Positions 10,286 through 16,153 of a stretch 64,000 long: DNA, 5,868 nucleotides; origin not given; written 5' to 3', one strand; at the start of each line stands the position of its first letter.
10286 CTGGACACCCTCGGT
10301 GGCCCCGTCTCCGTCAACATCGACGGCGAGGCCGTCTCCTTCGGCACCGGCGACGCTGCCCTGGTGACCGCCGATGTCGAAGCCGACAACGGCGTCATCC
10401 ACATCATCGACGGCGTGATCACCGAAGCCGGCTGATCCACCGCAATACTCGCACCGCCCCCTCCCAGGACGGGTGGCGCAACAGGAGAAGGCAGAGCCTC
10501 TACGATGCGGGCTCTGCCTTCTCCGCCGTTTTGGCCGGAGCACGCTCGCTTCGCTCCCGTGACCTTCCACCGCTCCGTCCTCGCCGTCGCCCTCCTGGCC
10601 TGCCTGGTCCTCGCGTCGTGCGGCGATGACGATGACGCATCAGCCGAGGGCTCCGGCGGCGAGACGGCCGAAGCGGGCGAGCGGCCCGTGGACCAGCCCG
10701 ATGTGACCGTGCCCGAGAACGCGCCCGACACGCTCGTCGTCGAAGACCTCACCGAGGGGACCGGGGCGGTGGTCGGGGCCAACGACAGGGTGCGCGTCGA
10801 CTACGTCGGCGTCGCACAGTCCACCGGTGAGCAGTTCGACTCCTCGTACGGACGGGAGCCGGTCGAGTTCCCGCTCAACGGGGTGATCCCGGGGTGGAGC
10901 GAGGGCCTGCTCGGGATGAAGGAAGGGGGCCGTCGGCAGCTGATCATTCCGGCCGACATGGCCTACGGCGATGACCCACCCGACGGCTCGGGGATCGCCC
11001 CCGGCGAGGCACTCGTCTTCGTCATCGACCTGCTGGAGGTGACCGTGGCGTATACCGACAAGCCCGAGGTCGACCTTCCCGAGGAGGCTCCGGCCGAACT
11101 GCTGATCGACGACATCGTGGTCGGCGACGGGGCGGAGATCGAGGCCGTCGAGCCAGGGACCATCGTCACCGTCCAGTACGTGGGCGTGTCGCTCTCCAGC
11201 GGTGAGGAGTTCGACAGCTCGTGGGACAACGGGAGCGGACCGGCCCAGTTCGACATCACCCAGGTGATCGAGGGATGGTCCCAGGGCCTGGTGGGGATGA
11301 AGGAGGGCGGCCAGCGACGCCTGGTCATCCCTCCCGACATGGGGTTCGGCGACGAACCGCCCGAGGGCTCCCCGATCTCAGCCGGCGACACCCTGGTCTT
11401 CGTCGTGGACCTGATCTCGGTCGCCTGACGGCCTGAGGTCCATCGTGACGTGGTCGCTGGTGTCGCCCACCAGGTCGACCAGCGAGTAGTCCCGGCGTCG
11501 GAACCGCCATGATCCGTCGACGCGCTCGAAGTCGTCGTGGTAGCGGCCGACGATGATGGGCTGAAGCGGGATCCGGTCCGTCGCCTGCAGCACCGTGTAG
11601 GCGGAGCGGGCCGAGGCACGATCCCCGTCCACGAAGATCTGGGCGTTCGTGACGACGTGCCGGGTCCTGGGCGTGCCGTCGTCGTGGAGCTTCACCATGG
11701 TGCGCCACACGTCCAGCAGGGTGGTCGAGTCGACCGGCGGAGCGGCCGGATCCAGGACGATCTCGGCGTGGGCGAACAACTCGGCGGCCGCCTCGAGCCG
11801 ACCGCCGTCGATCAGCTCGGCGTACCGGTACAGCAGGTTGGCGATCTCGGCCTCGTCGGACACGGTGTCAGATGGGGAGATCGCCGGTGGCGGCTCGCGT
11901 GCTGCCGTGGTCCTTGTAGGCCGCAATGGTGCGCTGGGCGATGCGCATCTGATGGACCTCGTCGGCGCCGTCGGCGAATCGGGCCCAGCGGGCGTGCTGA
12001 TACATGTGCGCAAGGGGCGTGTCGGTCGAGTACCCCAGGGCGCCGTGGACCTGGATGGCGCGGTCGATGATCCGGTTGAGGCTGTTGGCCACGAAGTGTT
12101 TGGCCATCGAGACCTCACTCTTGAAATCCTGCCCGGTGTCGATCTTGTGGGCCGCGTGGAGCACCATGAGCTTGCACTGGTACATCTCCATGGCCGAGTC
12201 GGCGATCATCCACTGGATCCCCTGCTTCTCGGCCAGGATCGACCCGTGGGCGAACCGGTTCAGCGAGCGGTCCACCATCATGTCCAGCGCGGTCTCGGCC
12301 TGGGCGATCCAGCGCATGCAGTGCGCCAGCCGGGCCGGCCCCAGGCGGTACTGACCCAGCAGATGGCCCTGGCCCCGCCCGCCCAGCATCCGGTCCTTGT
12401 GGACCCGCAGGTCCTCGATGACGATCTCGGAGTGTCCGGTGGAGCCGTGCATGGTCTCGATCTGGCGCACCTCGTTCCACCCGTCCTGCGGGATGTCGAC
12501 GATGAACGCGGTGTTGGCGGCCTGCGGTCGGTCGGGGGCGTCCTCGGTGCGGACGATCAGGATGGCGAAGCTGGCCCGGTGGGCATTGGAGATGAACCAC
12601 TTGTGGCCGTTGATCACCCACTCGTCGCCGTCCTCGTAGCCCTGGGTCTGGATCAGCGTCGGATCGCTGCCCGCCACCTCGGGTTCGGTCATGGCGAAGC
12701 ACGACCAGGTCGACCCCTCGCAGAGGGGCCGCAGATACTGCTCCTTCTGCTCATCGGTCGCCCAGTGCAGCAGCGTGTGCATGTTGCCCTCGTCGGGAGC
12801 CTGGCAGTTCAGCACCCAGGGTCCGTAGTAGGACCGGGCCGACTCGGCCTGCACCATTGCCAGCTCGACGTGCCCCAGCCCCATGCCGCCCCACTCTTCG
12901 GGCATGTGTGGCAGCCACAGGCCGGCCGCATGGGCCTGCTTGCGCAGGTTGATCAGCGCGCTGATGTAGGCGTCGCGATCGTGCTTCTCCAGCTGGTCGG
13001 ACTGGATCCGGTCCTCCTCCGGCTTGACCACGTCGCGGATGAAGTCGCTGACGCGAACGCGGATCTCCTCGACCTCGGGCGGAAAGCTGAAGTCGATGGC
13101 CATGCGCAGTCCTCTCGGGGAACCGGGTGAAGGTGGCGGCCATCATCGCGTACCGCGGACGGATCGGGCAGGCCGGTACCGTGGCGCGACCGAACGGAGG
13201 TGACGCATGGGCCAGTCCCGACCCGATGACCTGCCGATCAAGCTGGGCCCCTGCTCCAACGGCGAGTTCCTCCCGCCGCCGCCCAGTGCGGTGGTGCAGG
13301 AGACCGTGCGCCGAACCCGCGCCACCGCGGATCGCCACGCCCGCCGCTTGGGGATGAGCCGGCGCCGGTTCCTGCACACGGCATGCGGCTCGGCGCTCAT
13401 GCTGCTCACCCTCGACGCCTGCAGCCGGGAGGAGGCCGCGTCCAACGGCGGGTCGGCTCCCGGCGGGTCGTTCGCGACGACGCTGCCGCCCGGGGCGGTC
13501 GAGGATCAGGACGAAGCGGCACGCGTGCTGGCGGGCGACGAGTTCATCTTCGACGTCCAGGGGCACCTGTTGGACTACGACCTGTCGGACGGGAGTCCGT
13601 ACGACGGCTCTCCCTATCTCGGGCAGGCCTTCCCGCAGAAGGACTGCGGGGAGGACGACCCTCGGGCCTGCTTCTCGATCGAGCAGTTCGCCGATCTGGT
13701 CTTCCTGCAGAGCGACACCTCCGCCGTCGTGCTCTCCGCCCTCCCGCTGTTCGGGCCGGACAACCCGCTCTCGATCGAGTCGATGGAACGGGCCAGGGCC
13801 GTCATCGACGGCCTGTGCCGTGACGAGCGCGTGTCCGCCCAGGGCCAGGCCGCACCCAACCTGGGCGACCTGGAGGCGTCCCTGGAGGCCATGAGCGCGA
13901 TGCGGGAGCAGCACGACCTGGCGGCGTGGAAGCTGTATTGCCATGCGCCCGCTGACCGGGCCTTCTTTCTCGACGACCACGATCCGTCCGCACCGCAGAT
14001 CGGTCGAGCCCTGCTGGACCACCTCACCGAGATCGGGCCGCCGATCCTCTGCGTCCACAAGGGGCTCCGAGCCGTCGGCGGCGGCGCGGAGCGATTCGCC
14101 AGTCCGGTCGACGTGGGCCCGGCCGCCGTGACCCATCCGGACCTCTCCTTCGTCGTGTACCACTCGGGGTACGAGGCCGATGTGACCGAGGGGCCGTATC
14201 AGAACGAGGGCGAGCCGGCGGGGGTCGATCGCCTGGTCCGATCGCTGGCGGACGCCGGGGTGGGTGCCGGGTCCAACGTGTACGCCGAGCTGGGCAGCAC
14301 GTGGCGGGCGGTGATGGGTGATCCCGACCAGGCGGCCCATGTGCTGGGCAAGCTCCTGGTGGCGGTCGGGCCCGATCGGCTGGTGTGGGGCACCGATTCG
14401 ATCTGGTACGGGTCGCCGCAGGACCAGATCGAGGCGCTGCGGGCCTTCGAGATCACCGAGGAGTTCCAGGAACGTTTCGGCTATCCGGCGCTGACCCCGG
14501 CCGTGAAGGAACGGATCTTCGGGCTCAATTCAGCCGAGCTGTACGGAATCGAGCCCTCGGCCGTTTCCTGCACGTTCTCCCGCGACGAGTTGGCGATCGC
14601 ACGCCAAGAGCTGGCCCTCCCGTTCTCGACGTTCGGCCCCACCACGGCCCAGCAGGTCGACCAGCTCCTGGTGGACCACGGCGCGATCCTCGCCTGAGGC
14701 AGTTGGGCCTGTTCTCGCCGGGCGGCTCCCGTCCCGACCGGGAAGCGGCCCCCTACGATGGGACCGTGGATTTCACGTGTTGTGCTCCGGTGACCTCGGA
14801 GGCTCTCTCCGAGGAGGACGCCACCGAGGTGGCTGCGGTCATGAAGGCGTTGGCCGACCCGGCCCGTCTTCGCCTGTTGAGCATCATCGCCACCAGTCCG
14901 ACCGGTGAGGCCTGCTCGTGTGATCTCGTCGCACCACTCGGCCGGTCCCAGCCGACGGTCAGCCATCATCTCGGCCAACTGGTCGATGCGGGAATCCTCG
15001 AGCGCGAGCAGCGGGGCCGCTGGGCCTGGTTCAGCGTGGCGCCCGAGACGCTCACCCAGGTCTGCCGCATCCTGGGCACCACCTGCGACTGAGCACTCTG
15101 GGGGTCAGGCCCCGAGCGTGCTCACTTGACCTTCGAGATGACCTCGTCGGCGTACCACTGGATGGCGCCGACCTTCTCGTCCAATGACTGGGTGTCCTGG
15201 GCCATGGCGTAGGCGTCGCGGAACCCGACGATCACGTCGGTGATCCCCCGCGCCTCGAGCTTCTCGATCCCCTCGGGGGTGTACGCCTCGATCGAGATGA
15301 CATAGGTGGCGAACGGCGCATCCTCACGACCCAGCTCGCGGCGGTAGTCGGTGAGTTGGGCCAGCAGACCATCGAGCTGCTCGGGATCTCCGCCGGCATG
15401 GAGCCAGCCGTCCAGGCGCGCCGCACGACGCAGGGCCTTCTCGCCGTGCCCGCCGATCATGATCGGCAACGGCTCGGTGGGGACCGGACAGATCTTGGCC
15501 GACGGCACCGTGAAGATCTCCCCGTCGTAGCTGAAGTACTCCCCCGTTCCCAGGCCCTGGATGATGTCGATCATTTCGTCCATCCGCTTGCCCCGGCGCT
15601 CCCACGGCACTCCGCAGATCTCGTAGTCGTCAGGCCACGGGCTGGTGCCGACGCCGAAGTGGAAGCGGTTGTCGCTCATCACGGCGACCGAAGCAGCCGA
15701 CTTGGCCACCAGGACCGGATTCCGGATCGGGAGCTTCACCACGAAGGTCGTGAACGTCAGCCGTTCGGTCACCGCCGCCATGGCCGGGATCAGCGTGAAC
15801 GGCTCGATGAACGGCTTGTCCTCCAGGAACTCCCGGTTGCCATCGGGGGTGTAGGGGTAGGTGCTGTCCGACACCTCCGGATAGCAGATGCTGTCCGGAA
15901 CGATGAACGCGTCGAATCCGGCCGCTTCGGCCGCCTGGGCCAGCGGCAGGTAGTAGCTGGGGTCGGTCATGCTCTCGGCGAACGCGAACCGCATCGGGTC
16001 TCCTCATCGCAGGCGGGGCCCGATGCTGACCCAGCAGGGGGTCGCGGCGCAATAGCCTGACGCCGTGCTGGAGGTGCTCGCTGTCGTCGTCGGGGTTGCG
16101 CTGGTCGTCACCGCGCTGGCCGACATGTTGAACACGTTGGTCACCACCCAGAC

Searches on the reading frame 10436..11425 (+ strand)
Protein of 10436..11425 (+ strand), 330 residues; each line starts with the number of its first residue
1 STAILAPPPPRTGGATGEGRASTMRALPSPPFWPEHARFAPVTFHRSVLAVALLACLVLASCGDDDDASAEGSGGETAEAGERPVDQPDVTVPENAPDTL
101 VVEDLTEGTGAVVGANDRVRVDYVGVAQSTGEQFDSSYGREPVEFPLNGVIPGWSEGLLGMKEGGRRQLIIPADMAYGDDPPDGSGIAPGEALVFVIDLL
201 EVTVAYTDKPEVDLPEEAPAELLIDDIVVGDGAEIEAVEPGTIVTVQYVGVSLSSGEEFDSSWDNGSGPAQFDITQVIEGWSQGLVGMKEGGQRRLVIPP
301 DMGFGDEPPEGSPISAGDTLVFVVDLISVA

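Call 38: search_protein_families(library=pfam, proteins=[window:10436-11425:+], max_evalue=0.001)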
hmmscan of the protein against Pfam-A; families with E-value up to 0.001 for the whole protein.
window:10436-11425:+ (330 aa): 1 family
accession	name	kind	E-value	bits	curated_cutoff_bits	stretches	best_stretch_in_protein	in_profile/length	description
PF00254.34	FKBP_C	-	3.7e-48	162.2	21.1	2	115-200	7-94/94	FKBP-type peptidyl-prolyl cis-trans isomerase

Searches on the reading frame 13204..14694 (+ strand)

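Call 38: search_protein_families(library=pfam, proteins=[window:13204-14694:+], max_evalue=0.001)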
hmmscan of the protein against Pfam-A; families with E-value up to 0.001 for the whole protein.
window:13204-14694:+ (497 aa): 1 family
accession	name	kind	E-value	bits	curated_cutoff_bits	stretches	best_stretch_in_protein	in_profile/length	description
PF04909.20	Amidohydro_2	-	9.3e-14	52.3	26.4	1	214-449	82-289/289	Amidohydrolase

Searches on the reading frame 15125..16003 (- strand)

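Call 38: search_protein_families(library=pfam, proteins=[window:15125-16003:-], max_evalue=0.001)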
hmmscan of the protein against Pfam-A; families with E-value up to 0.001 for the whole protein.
window:15125-16003:- (293 aa): 1 family
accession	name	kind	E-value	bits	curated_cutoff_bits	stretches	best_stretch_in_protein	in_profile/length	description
PF00296.26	Bac_luciferase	-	3e-43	148.8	27.9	1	14-275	21-261/314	Luciferase-like monooxygenase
